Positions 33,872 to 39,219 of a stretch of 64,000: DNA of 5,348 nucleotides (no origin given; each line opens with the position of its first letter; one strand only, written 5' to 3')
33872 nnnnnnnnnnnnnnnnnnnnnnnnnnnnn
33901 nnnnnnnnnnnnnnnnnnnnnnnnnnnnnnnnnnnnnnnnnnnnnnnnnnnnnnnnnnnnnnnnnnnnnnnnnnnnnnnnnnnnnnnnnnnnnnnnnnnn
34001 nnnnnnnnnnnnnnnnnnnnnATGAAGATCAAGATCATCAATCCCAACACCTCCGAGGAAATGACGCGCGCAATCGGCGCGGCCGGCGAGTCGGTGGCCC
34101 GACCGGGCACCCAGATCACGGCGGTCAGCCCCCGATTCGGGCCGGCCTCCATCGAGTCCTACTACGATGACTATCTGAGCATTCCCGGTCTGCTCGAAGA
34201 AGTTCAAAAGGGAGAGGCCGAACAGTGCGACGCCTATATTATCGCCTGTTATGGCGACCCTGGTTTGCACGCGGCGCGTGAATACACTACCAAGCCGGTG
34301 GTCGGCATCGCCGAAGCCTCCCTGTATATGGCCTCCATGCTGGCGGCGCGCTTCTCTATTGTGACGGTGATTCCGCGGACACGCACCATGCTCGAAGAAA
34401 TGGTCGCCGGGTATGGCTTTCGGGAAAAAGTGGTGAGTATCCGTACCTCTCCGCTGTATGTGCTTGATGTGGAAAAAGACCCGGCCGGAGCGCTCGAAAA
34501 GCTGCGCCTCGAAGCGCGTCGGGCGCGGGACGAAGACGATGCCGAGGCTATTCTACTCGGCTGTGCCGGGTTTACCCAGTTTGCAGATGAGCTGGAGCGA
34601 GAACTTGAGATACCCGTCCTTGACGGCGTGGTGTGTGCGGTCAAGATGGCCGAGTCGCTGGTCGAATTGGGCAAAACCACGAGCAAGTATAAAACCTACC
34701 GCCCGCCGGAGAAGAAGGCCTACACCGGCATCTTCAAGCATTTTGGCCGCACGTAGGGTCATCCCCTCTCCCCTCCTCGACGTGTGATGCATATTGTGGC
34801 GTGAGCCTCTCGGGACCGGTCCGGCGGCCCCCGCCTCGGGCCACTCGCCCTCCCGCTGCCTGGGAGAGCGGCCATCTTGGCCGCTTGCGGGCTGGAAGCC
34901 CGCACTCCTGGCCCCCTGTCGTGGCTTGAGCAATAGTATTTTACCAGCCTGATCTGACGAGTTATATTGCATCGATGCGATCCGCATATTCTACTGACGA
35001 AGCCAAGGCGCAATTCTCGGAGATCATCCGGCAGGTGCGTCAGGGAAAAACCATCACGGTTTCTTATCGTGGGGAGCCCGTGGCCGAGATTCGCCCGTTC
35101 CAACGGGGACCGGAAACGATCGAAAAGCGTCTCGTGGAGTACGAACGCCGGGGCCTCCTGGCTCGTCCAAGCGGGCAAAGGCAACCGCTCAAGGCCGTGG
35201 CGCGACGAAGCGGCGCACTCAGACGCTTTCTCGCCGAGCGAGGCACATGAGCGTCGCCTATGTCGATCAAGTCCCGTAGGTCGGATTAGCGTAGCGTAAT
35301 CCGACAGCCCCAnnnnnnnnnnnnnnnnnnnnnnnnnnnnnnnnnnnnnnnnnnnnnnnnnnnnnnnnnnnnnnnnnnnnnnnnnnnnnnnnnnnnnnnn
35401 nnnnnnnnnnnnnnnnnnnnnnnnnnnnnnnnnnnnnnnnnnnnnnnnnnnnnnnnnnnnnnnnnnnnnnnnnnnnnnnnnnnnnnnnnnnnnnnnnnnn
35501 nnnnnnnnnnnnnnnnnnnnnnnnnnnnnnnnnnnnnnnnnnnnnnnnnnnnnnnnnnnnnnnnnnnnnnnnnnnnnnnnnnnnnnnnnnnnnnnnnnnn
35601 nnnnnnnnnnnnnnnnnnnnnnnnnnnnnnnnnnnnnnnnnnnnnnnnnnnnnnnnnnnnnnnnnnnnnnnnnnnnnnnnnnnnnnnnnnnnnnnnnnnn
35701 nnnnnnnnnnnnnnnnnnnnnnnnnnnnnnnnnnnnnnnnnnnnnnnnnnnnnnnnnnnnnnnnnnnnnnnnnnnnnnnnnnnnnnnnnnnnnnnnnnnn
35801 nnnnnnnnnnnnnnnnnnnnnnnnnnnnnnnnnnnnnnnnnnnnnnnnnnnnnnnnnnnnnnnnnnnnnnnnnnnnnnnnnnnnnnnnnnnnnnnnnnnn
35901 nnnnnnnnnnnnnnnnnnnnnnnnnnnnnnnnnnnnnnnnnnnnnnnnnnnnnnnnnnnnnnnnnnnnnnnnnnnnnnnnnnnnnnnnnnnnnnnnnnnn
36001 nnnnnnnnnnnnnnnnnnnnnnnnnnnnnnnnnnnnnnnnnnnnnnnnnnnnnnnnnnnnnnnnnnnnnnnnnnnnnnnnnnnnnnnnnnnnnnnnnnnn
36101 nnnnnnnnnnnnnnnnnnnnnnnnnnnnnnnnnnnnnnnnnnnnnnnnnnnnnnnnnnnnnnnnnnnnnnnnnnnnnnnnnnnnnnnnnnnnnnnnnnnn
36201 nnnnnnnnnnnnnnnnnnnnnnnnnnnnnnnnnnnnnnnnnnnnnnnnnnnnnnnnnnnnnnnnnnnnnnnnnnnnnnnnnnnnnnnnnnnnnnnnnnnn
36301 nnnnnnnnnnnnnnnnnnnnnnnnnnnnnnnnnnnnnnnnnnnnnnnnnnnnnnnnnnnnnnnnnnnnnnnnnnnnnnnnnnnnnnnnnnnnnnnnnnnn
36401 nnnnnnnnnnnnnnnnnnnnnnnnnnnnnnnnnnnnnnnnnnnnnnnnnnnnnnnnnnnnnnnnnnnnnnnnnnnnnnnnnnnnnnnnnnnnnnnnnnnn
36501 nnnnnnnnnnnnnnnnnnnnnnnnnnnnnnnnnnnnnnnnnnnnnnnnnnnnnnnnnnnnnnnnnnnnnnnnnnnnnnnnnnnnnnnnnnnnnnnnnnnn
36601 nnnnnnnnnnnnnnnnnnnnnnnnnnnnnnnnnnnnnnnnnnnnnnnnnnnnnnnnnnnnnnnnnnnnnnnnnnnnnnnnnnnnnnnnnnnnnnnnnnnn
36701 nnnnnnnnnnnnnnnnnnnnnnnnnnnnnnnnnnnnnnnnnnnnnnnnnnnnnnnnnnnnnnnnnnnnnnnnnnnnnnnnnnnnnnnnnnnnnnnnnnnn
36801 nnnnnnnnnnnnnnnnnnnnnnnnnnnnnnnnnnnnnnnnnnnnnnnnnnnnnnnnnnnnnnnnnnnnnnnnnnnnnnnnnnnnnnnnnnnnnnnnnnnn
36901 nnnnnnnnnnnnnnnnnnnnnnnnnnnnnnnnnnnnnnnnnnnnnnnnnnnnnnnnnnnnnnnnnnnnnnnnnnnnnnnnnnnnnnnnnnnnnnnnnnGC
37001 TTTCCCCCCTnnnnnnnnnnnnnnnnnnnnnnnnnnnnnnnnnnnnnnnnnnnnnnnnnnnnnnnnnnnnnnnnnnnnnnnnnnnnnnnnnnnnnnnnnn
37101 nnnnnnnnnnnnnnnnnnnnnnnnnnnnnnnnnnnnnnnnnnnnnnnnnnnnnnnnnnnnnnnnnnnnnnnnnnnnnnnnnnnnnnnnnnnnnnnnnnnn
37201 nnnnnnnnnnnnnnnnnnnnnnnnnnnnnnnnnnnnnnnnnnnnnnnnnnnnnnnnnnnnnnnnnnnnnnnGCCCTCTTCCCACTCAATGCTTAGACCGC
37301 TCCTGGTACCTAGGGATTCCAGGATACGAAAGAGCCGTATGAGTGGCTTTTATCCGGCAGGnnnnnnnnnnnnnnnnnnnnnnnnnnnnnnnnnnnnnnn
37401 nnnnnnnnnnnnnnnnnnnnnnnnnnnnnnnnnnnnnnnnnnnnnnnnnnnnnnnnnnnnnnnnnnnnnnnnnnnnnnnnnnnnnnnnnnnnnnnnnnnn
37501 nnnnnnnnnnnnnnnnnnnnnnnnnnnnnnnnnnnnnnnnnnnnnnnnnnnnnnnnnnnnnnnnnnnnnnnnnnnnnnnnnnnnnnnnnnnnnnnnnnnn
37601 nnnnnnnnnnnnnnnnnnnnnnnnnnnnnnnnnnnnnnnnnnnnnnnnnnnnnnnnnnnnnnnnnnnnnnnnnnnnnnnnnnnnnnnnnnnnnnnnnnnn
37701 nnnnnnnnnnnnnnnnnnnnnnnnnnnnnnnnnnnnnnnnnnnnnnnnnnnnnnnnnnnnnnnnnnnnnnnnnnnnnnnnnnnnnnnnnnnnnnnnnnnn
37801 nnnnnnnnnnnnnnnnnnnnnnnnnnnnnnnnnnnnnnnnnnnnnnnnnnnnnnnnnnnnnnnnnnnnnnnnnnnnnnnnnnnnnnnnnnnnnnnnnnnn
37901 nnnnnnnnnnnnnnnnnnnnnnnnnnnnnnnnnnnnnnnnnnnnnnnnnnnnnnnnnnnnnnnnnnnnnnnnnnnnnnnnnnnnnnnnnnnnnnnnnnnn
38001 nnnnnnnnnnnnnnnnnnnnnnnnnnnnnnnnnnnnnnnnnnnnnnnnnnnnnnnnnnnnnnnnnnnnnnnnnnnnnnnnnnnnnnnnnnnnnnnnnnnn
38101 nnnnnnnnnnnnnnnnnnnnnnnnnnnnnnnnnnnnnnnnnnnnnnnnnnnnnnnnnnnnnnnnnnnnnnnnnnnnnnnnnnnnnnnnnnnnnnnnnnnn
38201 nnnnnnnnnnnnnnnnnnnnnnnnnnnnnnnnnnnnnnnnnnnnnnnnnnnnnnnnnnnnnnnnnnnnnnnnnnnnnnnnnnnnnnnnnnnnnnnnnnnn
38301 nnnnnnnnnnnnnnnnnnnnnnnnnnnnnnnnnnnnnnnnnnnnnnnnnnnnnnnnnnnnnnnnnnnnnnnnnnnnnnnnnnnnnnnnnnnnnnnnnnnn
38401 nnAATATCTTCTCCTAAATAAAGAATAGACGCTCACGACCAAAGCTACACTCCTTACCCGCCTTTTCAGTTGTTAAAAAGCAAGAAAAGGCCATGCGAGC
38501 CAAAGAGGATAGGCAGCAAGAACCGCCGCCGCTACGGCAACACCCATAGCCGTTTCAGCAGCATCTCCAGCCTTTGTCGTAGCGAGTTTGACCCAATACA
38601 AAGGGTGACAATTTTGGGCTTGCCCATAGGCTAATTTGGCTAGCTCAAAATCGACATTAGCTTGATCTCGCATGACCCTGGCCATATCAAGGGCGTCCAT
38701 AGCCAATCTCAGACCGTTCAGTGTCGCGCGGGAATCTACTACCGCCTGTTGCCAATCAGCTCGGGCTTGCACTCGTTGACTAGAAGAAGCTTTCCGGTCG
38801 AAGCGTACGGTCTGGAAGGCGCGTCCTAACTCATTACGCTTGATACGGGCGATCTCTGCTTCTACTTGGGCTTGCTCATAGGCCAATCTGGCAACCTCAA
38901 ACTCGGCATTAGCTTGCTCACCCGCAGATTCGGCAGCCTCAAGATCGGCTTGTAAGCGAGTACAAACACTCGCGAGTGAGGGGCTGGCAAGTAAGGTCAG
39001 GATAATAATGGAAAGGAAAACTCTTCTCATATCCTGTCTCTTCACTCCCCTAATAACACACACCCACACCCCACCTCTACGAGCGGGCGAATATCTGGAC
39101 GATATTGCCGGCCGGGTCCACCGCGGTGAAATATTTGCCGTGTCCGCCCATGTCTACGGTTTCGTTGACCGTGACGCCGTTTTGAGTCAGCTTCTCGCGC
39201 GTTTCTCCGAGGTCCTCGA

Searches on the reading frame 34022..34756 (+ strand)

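Call 30: search_protein_families(library=ncbifam, proteins=[window:34022-34756:+], max_evalue=1e-15)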
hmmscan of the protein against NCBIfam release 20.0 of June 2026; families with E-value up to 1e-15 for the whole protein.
window:34022-34756:+ (244 aa): 0 families

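Call 45: search_protein_families(library=pfam, proteins=[window:34022-34756:+], max_evalue=0.1)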
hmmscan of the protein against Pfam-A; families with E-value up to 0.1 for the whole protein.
window:34022-34756:+ (244 aa): 3 families
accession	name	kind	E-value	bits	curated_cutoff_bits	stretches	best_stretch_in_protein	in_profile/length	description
PF01177.27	Asp_Glu_race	-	4.4e-57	193.7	31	1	3-210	1-211/211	Asp/Glu/Hydantoin racemase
PF17645.6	Amdase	-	0.0017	18.5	25.9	0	159-207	157-208/228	Arylmalonate decarboxylase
PF07302.16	AroM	-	0.032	14.2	23.8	1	57-213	75-218/219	AroM protein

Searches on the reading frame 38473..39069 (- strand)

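Call 30: search_protein_families(library=ncbifam, proteins=[window:38473-39069:-], max_evalue=1e-15)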
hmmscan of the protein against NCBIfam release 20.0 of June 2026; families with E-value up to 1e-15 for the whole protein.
window:38473-39069:- (198 aa): 0 families

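Call 45: search_protein_families(library=pfam, proteins=[window:38473-39069:-], max_evalue=0.1)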
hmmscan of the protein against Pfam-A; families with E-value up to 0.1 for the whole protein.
window:38473-39069:- (198 aa): 3 families
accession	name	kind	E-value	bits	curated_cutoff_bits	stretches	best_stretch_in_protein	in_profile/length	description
PF05700.16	BCAS2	-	0.0012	18.9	24.5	1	62-124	51-111/206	Breast carcinoma amplified sequence 2 (BCAS2)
PF23558.1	TPR_P4H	-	0.038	14.6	27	0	141-174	5-38/91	Prolyl 4-hydroxylase peptide-substrate-binding domain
PF07804.18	HipA_C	-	0.04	14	30.5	1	49-135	31-109/213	HipA-like C-terminal domain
